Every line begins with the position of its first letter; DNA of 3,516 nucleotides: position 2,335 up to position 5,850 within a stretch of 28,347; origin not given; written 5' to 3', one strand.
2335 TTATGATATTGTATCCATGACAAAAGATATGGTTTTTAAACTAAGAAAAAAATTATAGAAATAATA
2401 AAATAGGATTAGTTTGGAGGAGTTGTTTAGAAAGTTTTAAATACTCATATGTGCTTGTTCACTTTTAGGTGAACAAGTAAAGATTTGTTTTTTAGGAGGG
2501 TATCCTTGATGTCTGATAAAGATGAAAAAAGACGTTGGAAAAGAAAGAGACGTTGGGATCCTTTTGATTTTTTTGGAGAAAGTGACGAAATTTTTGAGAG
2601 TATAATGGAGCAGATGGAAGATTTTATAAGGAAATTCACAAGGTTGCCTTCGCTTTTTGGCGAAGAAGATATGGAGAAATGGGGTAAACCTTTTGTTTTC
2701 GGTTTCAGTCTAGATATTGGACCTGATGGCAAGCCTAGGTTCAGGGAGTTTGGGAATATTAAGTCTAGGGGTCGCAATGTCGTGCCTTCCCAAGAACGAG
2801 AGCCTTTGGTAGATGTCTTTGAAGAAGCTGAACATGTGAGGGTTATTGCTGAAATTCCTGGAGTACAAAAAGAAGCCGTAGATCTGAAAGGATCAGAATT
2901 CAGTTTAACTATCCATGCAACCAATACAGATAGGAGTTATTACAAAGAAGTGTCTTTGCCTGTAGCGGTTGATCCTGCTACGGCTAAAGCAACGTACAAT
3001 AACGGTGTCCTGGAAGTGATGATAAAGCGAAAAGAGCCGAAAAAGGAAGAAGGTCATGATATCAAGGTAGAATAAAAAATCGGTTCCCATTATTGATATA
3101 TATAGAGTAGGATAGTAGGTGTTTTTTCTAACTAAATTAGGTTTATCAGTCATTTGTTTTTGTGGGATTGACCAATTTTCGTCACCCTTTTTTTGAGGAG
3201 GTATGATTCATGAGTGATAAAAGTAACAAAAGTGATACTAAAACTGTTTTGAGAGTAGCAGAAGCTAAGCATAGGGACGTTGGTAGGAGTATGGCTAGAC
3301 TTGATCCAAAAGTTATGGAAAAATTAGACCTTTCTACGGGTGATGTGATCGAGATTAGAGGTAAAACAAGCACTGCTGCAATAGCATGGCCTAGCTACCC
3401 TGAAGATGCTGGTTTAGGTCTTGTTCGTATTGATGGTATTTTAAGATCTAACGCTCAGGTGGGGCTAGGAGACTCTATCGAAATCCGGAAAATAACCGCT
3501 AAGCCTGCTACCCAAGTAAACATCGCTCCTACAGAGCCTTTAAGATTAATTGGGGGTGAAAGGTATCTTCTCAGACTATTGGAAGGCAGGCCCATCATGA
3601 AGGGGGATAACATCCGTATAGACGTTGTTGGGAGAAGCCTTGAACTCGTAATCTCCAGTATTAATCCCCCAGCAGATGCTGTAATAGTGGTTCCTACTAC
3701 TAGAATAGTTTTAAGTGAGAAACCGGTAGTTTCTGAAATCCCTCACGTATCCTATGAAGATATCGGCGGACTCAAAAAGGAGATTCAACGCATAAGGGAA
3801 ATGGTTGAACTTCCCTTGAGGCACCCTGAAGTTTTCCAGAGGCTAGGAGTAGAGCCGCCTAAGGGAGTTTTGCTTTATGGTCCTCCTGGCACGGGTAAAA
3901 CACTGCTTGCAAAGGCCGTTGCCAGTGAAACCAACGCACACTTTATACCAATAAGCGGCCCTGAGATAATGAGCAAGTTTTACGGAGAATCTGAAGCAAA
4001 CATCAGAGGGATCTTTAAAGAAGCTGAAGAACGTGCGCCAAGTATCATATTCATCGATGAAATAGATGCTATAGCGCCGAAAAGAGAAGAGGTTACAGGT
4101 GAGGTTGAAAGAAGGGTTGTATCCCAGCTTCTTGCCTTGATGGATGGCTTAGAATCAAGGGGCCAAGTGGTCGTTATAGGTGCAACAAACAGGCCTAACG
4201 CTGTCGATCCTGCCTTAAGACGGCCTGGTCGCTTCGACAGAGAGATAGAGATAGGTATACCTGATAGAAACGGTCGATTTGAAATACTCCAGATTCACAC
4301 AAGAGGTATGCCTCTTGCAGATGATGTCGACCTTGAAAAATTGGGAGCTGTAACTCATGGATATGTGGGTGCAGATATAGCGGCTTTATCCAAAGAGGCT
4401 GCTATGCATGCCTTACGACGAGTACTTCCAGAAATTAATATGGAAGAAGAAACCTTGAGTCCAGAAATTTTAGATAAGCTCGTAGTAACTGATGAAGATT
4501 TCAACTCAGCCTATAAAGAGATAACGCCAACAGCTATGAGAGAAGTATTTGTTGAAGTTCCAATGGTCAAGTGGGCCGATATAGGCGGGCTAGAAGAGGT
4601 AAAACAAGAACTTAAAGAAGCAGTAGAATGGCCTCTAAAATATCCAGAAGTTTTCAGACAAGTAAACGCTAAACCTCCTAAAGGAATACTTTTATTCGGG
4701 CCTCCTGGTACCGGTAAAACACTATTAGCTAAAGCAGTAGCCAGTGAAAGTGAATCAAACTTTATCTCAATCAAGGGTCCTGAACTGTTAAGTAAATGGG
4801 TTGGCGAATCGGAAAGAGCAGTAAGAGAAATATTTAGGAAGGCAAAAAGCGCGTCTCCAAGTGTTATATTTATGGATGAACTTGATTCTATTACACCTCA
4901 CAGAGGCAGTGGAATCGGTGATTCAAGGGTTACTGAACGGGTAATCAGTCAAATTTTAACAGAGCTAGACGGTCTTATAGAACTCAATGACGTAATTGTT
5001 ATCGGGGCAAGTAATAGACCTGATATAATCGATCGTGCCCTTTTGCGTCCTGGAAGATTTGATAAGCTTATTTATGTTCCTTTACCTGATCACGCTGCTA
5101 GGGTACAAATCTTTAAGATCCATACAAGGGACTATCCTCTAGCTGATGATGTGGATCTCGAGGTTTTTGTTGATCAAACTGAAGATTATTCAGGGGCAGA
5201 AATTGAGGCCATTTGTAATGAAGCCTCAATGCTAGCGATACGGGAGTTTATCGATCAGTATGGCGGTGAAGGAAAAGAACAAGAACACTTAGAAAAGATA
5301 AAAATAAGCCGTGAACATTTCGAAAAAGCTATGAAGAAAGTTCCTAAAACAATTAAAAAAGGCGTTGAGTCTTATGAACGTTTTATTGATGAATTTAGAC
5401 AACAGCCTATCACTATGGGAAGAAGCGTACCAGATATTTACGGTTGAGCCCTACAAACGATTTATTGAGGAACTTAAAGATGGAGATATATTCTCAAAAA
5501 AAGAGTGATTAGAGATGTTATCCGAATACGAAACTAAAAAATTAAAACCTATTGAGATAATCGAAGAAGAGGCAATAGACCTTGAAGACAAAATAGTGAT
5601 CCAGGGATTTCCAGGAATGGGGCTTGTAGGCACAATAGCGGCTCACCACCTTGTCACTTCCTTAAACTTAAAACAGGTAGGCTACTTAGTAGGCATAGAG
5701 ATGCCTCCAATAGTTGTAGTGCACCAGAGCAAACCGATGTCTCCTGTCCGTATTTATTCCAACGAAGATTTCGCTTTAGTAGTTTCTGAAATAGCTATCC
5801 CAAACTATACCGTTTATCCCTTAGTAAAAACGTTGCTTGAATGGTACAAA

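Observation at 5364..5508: cdc48 is followed by a second, HbYX-less version of its own C-terminal tail in the +1 frame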

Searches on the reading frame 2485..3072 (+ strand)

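Call 4: search_protein_families(library=pfam, proteins=[window:2485-3072:+])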
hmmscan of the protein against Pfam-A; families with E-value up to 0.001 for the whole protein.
window:2485-3072:+ (196 aa): 2 families
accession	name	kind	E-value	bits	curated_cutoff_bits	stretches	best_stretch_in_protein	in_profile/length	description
PF00011.27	HSP20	-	8.9e-10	39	20.8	1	112-195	3-101/102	Hsp20/alpha crystallin family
PF17886.7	ArsA_HSP20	-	3.1e-05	23.9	22.5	1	118-179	4-62/63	HSP20-like domain found in ArsA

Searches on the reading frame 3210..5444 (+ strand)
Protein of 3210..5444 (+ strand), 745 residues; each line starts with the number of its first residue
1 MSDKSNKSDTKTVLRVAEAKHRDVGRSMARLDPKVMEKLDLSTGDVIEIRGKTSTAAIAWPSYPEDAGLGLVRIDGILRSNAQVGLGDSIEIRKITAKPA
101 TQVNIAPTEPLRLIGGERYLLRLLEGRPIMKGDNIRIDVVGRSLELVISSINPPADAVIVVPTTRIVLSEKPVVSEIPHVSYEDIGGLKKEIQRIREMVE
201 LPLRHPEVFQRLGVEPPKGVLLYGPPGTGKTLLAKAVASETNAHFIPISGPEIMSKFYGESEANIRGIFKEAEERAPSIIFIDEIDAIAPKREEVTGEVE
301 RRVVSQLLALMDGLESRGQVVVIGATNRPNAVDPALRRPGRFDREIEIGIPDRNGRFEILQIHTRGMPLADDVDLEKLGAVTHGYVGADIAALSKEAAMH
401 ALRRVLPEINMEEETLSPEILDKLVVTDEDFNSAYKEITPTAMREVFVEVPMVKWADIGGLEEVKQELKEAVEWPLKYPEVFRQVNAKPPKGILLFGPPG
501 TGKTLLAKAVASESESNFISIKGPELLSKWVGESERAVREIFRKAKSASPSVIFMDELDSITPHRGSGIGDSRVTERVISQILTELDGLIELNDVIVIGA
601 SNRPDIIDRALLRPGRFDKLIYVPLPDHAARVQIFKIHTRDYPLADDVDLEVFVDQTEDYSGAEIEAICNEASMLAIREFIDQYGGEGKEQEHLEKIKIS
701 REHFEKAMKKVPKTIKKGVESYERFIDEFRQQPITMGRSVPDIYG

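Call 4: search_protein_families(library=pfam, proteins=[window:3210-5444:+])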
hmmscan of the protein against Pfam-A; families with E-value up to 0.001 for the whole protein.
window:3210-5444:+ (745 aa): 39 families (the best 25 are shown)
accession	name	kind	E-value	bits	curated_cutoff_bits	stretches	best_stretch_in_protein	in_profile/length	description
PF00004.35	AAA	-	2.6e-96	319.5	21.2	2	220-349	1-130/131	ATPase family associated with various cellular activities (AAA)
PF02359.24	CDC48_N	-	1.3e-30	105.9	35.1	1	14-96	2-84/85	Cell division protein 48 (CDC48), N-terminal domain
PF17862.7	AAA_lid_3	-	2.5e-30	104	27.2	2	372-413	1-42/45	AAA+ lid domain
PF05496.18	RuvB_N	-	1.5e-16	61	27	2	217-295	33-103/159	Holliday junction DNA helicase RuvB P-loop domain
PF13191.12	AAA_16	-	8.1e-14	52.9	32.6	2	217-322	24-136/167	AAA ATPase domain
PF02933.23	CDC48_2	-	2.5e-13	49.9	22.4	1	117-173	7-62/64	Cell division protein 48 (CDC48), domain 2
PF06068.19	TIP49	-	2.3e-11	43.9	23.8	2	491-545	51-106/347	TIP49 P-loop domain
PF07724.20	AAA_2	-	2.8e-11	44.2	27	1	220-313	6-101/166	AAA domain (Cdc48 subfamily)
PF07728.20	AAA_5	-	2.8e-11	44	22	1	219-337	1-136/139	AAA domain (dynein-related subfamily)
PF13401.12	AAA_22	-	1.2e-10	42.2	27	0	493-525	8-43/130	AAA domain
PF13173.12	AAA_14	-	7.9e-10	39.3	27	1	220-301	5-75/129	AAA domain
PF00910.28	RNA_helicase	-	2.3e-07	31.7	21.5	0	220-245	1-26/105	RNA helicase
PF13671.12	AAA_33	-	2.7e-07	31.4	27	0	220-327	2-79/143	AAA domain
PF13521.12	AAA_28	-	3e-07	31.2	27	0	220-261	2-39/164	AAA domain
PF01078.27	Mg_chelatase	-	3.1e-07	30.4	20.3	0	492-511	24-43/207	Magnesium chelatase, subunit ChlI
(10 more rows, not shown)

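Call 42: find_homologous_proteins(query=window:3210-5444:+, region=560-745, max_evalue=1e-40)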
Query window:3210-5444:+, residues 560-745 (186 aa): 7351 proteins with E <= 1e-40 among 8000 candidates; the best 120 are listed. Only proteins of 409 to 1304 residues were searched: fused or split forms outside these lengths cannot appear, so this answer is no evidence that the protein stands alone or is whole; lengths 'longer' or 'shorter' looks for them.
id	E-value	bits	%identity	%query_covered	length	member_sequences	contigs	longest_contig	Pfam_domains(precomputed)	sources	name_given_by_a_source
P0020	3.5e-148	508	99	100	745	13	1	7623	PF13173.13,PF02359.25,PF13671.13,PF00004.36,PF13401.13,PF13238.13,PF05673.20,PF07728.21,PF13191.13,PF06414.19,PF07724.21,PF24883.3,PF13521.13,PF25199.2,PF06068.20,PF05496.19,PF17862.8,PF01695.24,PF13479.13,PF00158.33,PF02933.24,PF23902.1,PF00005.34,PF12775.14,PF00910.29,PF01078.28,PF20720.4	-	-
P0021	2.7e-130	449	85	100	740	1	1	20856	PF13173.13,PF02359.25,PF13671.13,PF00004.36,PF13401.13,PF13238.13,PF05673.20,PF07728.21,PF13191.13,PF07724.21,PF24883.3,PF13521.13,PF25199.2,PF06068.20,PF05496.19,PF17862.8,PF01695.24,PF13479.13,PF00158.33,PF02933.24,PF00005.34,PF12775.14,PF13207.13,PF00910.29,PF01078.28,PF20720.4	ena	-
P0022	6.6e-130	448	85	100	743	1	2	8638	PF13173.13,PF02359.25,PF13671.13,PF00004.36,PF13401.13,PF13238.13,PF05673.20,PF07728.21,PF13191.13,PF06414.19,PF07724.21,PF24883.3,PF13521.13,PF25199.2,PF01057.24,PF06068.20,PF05496.19,PF17862.8,PF01695.24,PF13479.13,PF00158.33,PF02933.24,PF23902.1,PF00005.34,PF12775.14,PF13207.13,PF00910.29,PF01078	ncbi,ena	-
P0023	9.2e-130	448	86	100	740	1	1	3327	PF13173.13,PF06745.20,PF02359.25,PF13671.13,PF00004.36,PF13401.13,PF13238.13,PF05673.20,PF07728.21,PF13191.13,PF06414.19,PF07724.21,PF24883.3,PF13521.13,PF25199.2,PF06068.20,PF05496.19,PF17862.8,PF01695.24,PF13479.13,PF00158.33,PF02933.24,PF00005.34,PF12775.14,PF13207.13,PF00910.29,PF01078.28,PF2072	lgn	-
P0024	1.3e-129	447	85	100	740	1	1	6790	PF13173.13,PF06745.20,PF02359.25,PF13671.13,PF00004.36,PF13401.13,PF13238.13,PF05673.20,PF07728.21,PF13191.13,PF06414.19,PF07724.21,PF24883.3,PF13521.13,PF25199.2,PF06068.20,PF05496.19,PF17862.8,PF01695.24,PF13479.13,PF00158.33,PF02933.24,PF00005.34,PF12775.14,PF13207.13,PF00910.29,PF01078.28,PF2072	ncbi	-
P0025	5.6e-128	442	86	99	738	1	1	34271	PF13173.13,PF06745.20,PF02359.25,PF13671.13,PF00004.36,PF13401.13,PF13238.13,PF05673.20,PF07728.21,PF13191.13,PF06414.19,PF07724.21,PF24883.3,PF13521.13,PF25199.2,PF06068.20,PF05496.19,PF17862.8,PF01695.24,PF13479.13,PF00158.33,PF02933.24,PF00005.34,PF12775.14,PF13207.13,PF00910.29,PF01078.28,PF2072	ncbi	ncbi:MAG: CDC48 family AAA ATPase, partial [Candidatus Hodarchaeota archaeon]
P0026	7.2e-128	442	84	100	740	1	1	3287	PF13173.13,PF06745.20,PF02359.25,PF13671.13,PF00004.36,PF13401.13,PF13238.13,PF05673.20,PF07728.21,PF13191.13,PF07724.21,PF24883.3,PF13521.13,PF25199.2,PF06068.20,PF05496.19,PF17862.8,PF01695.24,PF13479.13,PF00158.33,PF02933.24,PF12775.14,PF02367.24,PF13207.13,PF00910.29,PF01078.28,PF20720.4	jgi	jgi:transitional endoplasmic reticulum ATPase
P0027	3.8e-92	325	60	93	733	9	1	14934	PF13173.13,PF02359.25,PF13671.13,PF00004.36,PF13401.13,PF13238.13,PF05673.20,PF07728.21,PF00931.29,PF13191.13,PF06414.19,PF07724.21,PF24883.3,PF13521.13,PF25199.2,PF09336.17,PF01057.24,PF03266.22,PF06068.20,PF13245.13,PF05496.19,PF17862.8,PF01637.25,PF01695.24,PF00158.33,PF02933.24,PF07726.18,PF1277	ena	-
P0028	4.9e-91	322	59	92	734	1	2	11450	PF13173.13,PF06745.20,PF02359.25,PF13671.13,PF00004.36,PF13401.13,PF13238.13,PF05673.20,PF07728.21,PF13191.13,PF07724.21,PF24883.3,PF13521.13,PF09336.17,PF01057.24,PF06068.20,PF05496.19,PF17862.8,PF01695.24,PF13479.13,PF00158.33,PF02933.24,PF23902.1,PF00005.34,PF07726.18,PF12775.14,PF13207.13,PF0091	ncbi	ncbi:CDC48 family AAA ATPase [Archaeoglobus sp.]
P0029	5.7e-91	321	60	92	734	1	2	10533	PF13173.13,PF02359.25,PF13671.13,PF00004.36,PF13401.13,PF13238.13,PF05673.20,PF07728.21,PF13191.13,PF07724.21,PF24883.3,PF13521.13,PF09336.17,PF01057.24,PF06068.20,PF05496.19,PF17862.8,PF01695.24,PF13479.13,PF00158.33,PF02933.24,PF23902.1,PF00005.34,PF07726.18,PF12775.14,PF13207.13,PF00910.29,PF0107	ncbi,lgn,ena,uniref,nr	ncbi:MAG: CDC48 family AAA ATPase [Archaeoglobus sp.]|uniref:CDC48 family AAA ATPase n=1 Tax=Archaeo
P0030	6.6e-91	321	58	92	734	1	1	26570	PF13173.13,PF06745.20,PF02359.25,PF13671.13,PF00004.36,PF13401.13,PF13238.13,PF05673.20,PF07728.21,PF13191.13,PF07724.21,PF24883.3,PF13521.13,PF09336.17,PF01057.24,PF06068.20,PF05496.19,PF17862.8,PF01695.24,PF13479.13,PF00158.33,PF02933.24,PF23902.1,PF00005.34,PF07726.18,PF12775.14,PF13207.13,PF0091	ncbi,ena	-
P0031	7.5e-91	321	57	93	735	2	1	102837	PF13173.13,PF02359.25,PF13671.13,PF00004.36,PF13401.13,PF13238.13,PF05673.20,PF07728.21,PF00931.29,PF13191.13,PF07724.21,PF24883.3,PF05729.19,PF13521.13,PF25199.2,PF06068.20,PF01443.25,PF05496.19,PF17862.8,PF01637.25,PF01695.24,PF00158.33,PF02933.24,PF23902.1,PF00005.34,PF07726.18,PF12775.14,PF02367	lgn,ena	-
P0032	1.8e-90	320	58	92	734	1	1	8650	PF13173.13,PF06745.20,PF02359.25,PF13671.13,PF00004.36,PF13401.13,PF13238.13,PF05673.20,PF07728.21,PF13191.13,PF07724.21,PF24883.3,PF13521.13,PF09336.17,PF01057.24,PF06068.20,PF05496.19,PF17862.8,PF01695.24,PF13479.13,PF00158.33,PF02933.24,PF23902.1,PF00005.34,PF07726.18,PF12775.14,PF13207.13,PF0091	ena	-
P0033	3.9e-90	319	58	92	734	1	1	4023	PF13173.13,PF06745.20,PF02359.25,PF13671.13,PF00004.36,PF13401.13,PF13238.13,PF05673.20,PF07728.21,PF13191.13,PF07724.21,PF24883.3,PF13521.13,PF09336.17,PF01057.24,PF06068.20,PF05496.19,PF17862.8,PF01695.24,PF13479.13,PF00158.33,PF02933.24,PF23902.1,PF00005.34,PF07726.18,PF12775.14,PF13207.13,PF0091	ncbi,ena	-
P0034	1.1e-89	317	58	92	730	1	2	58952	PF13173.13,PF02359.25,PF13671.13,PF00004.36,PF13401.13,PF13238.13,PF05673.20,PF07728.21,PF13191.13,PF07724.21,PF24883.3,PF13521.13,PF09336.17,PF01057.24,PF06068.20,PF05496.19,PF17862.8,PF01695.24,PF13479.13,PF00158.33,PF02933.24,PF23902.1,PF00005.34,PF07726.18,PF12775.14,PF13207.13,PF00910.29,PF0107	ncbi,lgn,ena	-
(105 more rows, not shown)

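Call 49: find_encoding_contigs(protein=P0024, flank=400, max_places=3)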
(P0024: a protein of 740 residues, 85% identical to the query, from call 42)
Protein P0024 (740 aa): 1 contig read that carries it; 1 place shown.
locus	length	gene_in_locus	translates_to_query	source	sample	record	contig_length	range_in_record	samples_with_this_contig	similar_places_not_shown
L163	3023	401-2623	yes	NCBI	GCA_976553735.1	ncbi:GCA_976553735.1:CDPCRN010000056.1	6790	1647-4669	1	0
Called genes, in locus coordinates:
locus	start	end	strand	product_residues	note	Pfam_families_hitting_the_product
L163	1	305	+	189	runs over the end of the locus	PF00011:HSP20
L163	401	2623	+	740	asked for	PF02359:CDC48_N, PF02933:CDC48_2, PF05496:RuvB_N, PF13191:AAA_16 (weak), PF00004:AAA, PF17862:AAA_lid_3, PF00004:AAA, PF17862:AAA_lid_3, +22 more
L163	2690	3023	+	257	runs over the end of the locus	PF09754:PAC2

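Call 50: find_encoding_contigs(protein=P0026, flank=400, max_places=3)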
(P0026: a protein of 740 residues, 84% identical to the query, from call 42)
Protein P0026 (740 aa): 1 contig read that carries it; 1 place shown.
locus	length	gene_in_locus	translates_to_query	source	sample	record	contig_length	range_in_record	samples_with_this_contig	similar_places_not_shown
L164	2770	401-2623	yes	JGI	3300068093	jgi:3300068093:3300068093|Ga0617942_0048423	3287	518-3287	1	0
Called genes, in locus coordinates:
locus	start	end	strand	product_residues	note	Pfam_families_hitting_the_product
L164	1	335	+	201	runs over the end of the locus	PF00011:HSP20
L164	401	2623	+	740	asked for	PF02359:CDC48_N, PF02933:CDC48_2, PF05496:RuvB_N, PF00004:AAA, PF07724:AAA_2 (weak), PF17862:AAA_lid_3, PF00004:AAA, PF17862:AAA_lid_3, +21 more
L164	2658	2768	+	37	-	?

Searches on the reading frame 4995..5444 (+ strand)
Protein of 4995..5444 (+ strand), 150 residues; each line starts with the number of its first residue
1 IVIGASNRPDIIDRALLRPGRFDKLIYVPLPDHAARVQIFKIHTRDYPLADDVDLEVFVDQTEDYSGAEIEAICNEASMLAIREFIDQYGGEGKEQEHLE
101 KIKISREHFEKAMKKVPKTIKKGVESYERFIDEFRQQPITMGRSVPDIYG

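Call 24: find_related_loci(query=window:4995-5444:+, collection=metagenome_contigs, flank=1500)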
Query window:4995-5444:+ (150 aa) in metagenome_contigs; peptide patterns used: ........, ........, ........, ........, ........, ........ (x = any residue, [..] = any of these).
462 stretches matched a pattern; 232 encode a relative of the query (tblastn E <= 1e-3); the best 80 are kept; 80 distinct loci.
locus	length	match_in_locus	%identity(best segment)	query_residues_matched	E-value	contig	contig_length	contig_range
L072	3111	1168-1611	83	1-150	4e-83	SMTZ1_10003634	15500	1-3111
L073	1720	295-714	54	2-143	1e-47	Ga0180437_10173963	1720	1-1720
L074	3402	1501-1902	57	2-137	2e-44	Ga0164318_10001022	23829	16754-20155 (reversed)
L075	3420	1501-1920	52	2-143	2e-44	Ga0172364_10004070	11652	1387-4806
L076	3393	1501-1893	55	2-134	5e-43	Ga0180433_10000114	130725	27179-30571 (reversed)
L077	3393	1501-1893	55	2-134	5e-43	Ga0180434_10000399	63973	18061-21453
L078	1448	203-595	55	2-134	1e-43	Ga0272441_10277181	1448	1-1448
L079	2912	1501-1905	49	2-137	4e-42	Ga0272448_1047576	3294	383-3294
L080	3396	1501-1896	50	1-146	2e-40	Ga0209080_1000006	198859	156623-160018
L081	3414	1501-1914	46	1-150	7e-40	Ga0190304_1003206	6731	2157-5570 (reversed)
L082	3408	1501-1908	49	2-137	1e-39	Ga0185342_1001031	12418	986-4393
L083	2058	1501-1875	49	1-137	2e-39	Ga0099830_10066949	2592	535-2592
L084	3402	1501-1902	49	2-137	1e-39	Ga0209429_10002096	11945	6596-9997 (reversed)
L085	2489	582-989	50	2-137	2e-39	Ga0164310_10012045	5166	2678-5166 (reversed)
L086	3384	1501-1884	51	1-130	8e-39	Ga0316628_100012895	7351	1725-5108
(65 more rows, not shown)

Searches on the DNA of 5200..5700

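Call 28: search_rna_families(source=window, start=5200, end=5700, threshold=evalue, max_evalue=1)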
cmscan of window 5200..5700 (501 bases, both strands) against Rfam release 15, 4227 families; matches with E-value up to 1: 1.
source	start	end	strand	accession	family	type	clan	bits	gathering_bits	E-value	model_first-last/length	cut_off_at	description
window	5326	5366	+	RF00459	MPMV_package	Cis-reg;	-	14.3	54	0.75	164-205/279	no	Mason-Pfizer monkey virus packaging signal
